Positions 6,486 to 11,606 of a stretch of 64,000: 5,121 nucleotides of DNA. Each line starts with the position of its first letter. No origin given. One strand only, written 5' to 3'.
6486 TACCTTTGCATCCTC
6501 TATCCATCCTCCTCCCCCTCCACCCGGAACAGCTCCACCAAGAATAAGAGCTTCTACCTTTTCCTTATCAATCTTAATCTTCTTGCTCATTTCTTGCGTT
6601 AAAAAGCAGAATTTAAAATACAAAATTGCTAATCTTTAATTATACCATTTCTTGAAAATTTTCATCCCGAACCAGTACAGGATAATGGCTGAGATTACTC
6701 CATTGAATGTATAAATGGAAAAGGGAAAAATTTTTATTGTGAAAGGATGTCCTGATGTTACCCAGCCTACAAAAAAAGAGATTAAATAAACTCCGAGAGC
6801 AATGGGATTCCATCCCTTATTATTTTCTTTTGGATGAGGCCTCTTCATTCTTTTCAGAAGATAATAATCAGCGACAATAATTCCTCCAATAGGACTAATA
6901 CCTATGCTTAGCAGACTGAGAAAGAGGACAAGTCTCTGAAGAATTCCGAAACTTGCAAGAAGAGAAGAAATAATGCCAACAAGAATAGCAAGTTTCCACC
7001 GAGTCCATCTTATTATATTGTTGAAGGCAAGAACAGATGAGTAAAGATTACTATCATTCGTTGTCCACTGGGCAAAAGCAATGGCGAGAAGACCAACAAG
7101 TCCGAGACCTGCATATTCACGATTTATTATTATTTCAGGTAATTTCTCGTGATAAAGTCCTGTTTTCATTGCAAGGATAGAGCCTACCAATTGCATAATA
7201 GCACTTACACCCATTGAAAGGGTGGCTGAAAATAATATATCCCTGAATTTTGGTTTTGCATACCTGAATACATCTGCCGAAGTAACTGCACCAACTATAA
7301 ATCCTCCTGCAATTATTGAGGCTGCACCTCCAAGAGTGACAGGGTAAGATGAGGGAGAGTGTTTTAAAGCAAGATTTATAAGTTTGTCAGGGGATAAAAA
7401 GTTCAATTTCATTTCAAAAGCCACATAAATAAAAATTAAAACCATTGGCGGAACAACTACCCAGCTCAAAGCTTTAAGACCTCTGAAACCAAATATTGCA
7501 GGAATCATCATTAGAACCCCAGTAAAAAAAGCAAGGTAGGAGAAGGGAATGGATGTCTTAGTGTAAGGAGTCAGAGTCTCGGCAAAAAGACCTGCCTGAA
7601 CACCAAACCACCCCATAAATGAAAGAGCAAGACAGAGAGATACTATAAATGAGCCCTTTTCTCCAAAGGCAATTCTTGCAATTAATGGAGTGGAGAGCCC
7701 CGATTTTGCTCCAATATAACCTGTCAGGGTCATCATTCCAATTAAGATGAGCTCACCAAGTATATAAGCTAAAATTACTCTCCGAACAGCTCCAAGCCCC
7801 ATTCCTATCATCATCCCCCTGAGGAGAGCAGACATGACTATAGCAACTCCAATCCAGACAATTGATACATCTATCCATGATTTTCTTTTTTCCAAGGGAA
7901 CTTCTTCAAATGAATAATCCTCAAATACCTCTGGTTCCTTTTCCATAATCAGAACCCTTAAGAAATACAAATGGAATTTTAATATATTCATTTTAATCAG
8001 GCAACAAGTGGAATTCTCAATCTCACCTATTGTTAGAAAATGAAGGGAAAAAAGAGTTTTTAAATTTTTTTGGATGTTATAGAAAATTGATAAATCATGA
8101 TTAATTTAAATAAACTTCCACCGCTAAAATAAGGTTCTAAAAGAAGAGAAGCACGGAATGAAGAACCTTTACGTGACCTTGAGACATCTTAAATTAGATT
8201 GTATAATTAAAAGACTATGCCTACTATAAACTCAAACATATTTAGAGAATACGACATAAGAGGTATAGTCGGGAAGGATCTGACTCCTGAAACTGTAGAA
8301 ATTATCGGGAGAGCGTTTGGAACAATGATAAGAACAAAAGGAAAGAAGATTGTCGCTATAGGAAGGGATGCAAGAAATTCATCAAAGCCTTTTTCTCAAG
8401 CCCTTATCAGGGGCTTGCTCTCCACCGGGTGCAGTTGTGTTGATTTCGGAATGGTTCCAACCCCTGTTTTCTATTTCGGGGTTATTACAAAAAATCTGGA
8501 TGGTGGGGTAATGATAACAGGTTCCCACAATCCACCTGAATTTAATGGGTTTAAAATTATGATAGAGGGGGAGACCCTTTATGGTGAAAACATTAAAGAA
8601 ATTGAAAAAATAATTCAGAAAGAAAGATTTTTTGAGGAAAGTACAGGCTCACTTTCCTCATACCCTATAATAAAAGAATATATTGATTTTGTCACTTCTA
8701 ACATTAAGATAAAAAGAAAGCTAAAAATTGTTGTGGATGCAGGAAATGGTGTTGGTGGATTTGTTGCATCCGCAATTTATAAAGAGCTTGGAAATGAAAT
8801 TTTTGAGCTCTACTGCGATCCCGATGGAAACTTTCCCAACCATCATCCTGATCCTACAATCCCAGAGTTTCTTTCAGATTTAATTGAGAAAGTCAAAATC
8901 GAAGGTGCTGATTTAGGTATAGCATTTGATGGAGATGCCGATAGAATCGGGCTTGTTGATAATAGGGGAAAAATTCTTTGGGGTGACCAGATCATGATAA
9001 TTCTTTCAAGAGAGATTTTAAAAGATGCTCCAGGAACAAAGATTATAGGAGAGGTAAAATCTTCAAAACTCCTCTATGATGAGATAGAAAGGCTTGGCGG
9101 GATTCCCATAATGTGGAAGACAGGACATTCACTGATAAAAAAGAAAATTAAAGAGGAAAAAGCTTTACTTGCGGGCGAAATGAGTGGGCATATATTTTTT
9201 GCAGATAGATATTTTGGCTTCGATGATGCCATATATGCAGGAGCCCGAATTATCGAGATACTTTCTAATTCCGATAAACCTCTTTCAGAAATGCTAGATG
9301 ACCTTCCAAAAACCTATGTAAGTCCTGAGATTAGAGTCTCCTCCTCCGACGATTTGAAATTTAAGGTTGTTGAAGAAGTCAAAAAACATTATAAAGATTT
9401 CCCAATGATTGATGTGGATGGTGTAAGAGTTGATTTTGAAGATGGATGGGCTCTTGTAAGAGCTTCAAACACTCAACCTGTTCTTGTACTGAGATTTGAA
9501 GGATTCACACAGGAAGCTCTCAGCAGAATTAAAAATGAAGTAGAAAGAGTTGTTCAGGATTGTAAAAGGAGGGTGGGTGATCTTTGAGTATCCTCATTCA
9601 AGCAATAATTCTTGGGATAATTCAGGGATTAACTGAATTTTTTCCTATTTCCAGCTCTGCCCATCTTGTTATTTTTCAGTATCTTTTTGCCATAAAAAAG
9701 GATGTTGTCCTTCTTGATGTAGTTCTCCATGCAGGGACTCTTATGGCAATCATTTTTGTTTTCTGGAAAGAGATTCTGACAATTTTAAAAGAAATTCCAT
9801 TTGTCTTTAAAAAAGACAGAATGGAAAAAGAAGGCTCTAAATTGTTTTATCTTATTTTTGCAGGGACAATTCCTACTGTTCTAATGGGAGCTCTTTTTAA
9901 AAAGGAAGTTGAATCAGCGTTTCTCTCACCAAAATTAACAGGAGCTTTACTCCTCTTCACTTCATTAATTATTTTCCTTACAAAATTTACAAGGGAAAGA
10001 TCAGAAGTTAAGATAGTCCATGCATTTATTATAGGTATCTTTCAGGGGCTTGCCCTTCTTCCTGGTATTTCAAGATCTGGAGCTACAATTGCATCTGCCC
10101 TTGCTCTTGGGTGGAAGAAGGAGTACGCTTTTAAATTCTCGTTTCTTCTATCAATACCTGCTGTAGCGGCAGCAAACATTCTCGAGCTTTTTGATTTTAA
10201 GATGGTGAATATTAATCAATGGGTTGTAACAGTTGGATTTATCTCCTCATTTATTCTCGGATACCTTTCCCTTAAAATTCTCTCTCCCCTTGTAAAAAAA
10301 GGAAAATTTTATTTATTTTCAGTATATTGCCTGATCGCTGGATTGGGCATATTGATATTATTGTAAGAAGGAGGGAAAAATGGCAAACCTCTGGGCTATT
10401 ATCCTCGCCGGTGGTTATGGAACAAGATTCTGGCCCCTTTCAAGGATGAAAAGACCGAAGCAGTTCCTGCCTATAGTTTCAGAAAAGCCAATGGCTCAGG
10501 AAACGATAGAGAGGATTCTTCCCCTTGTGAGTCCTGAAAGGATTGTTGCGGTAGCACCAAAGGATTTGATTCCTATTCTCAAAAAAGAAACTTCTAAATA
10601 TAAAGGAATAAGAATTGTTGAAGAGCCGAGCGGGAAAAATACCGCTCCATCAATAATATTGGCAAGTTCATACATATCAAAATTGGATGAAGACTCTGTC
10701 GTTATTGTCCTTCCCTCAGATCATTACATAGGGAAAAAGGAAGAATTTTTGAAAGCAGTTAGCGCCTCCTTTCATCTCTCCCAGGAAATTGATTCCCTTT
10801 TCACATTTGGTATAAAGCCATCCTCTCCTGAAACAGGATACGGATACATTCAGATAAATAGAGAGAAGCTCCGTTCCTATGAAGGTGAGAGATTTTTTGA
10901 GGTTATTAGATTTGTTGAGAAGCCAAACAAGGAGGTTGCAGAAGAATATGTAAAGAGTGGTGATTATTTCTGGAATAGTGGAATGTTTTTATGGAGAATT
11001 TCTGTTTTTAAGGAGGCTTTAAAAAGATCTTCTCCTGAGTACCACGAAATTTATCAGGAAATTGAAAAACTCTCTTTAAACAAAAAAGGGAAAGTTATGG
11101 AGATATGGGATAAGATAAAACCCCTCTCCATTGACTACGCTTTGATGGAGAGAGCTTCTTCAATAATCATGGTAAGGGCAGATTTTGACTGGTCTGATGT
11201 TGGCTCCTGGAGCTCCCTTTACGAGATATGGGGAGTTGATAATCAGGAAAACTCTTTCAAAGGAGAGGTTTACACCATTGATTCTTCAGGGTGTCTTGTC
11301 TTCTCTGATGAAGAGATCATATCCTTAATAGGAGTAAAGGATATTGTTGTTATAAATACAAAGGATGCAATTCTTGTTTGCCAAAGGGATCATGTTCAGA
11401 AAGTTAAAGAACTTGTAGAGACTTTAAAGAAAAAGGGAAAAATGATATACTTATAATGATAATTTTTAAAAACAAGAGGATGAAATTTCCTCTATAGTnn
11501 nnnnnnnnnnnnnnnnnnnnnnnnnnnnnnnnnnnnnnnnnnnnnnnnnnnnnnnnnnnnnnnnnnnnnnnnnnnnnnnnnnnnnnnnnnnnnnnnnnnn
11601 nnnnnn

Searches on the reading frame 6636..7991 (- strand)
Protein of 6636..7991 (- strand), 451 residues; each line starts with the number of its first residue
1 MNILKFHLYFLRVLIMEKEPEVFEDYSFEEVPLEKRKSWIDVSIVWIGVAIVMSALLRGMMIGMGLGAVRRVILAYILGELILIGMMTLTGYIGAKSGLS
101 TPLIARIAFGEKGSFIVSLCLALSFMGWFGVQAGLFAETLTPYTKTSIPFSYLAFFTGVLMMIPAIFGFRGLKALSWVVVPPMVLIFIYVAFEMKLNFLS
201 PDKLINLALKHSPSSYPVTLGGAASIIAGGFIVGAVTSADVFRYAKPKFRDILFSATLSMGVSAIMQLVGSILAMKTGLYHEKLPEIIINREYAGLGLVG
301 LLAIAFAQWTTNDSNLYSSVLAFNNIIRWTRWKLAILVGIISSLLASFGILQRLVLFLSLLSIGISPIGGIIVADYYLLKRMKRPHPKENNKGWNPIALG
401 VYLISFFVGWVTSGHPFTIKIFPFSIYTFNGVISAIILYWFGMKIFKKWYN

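Call 53: search_protein_families(library=pfam, proteins=[window:6636-7991:-], max_evalue=0.00001)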
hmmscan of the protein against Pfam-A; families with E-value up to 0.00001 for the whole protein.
window:6636-7991:- (451 aa): 1 family
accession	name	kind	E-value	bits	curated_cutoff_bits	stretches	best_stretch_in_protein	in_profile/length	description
PF02133.21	Transp_cyt_pur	-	5.8e-17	62.1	23.5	1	31-412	2-416/440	Permease for cytosine/purines, uracil, thiamine, allantoin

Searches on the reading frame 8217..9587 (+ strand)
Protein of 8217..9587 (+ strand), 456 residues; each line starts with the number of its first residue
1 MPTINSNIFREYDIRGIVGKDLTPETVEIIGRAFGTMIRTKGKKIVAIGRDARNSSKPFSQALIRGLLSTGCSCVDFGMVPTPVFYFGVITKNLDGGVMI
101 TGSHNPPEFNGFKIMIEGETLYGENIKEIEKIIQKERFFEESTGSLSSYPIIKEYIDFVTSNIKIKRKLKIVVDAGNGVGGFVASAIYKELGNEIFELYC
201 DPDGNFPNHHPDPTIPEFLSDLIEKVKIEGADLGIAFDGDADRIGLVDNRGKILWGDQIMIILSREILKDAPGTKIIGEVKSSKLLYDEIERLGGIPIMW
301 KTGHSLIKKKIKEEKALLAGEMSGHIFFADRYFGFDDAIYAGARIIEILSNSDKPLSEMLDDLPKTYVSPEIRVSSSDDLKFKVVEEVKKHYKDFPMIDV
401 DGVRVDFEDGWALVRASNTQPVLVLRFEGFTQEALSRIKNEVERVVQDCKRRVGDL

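Call 53: search_protein_families(library=pfam, proteins=[window:8217-9587:+], max_evalue=0.00001)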
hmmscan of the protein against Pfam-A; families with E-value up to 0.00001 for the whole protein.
window:8217-9587:+ (456 aa): 4 families
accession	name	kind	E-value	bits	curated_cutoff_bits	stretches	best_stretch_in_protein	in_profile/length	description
PF02878.22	PGM_PMM_I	-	2.2e-40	138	22.5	1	7-138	2-136/138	Phosphoglucomutase/phosphomannomutase, alpha/beta/alpha domain I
PF02879.22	PGM_PMM_II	-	9.5e-29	100.4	29.3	1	153-251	1-103/103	Phosphoglucomutase/phosphomannomutase, alpha/beta/alpha domain II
PF02880.22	PGM_PMM_III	-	7e-28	97.5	20.7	1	255-367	1-115/115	Phosphoglucomutase/phosphomannomutase, alpha/beta/alpha domain III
PF00408.26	PGM_PMM_IV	-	6e-16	58.7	23.1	1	377-443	7-66/68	Phosphoglucomutase/phosphomannomutase, C-terminal domain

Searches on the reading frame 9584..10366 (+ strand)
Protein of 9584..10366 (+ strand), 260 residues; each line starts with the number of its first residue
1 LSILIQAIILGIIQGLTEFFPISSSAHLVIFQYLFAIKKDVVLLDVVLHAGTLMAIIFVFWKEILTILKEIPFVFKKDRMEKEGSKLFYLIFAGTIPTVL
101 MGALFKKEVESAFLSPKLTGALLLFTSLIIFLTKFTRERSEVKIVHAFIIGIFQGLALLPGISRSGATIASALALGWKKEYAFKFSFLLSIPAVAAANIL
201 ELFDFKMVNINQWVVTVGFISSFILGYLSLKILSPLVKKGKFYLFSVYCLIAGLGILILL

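Call 53: search_protein_families(library=pfam, proteins=[window:9584-10366:+], max_evalue=0.00001)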
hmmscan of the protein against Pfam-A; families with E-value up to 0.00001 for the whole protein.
window:9584-10366:+ (260 aa): 1 family
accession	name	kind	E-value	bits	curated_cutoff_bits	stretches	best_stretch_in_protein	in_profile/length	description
PF02673.24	BacA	-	5.6e-76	256.1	33.4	1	7-254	1-256/257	Bacitracin resistance protein BacA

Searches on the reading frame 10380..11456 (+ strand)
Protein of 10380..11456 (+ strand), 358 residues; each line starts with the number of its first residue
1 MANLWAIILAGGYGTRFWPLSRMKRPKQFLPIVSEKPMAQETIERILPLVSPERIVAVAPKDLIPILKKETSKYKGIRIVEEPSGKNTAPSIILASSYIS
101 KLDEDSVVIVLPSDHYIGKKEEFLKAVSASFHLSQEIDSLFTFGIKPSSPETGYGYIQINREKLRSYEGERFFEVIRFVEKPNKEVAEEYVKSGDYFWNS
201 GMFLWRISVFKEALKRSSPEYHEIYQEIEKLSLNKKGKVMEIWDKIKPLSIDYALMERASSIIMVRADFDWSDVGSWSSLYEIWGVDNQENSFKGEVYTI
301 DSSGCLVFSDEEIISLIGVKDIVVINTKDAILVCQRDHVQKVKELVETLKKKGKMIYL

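Call 53: search_protein_families(library=pfam, proteins=[window:10380-11456:+], max_evalue=0.00001)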
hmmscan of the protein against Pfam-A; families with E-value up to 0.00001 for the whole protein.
window:10380-11456:+ (358 aa): 3 families
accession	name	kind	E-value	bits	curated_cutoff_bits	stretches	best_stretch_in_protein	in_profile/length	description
PF00483.29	NTP_transferase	-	2.6e-49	168.4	21.2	1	6-283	2-238/245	Nucleotidyl transferase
PF22640.1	ManC_GMP_beta-helix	-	6.1e-19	68.1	27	1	295-349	1-55/55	MannoseP isomerase/GMP-like beta-helix domain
PF12804.13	NTP_transf_3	-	2.6e-09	37.9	27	1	6-116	1-97/160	MobA-like NTP transferase domain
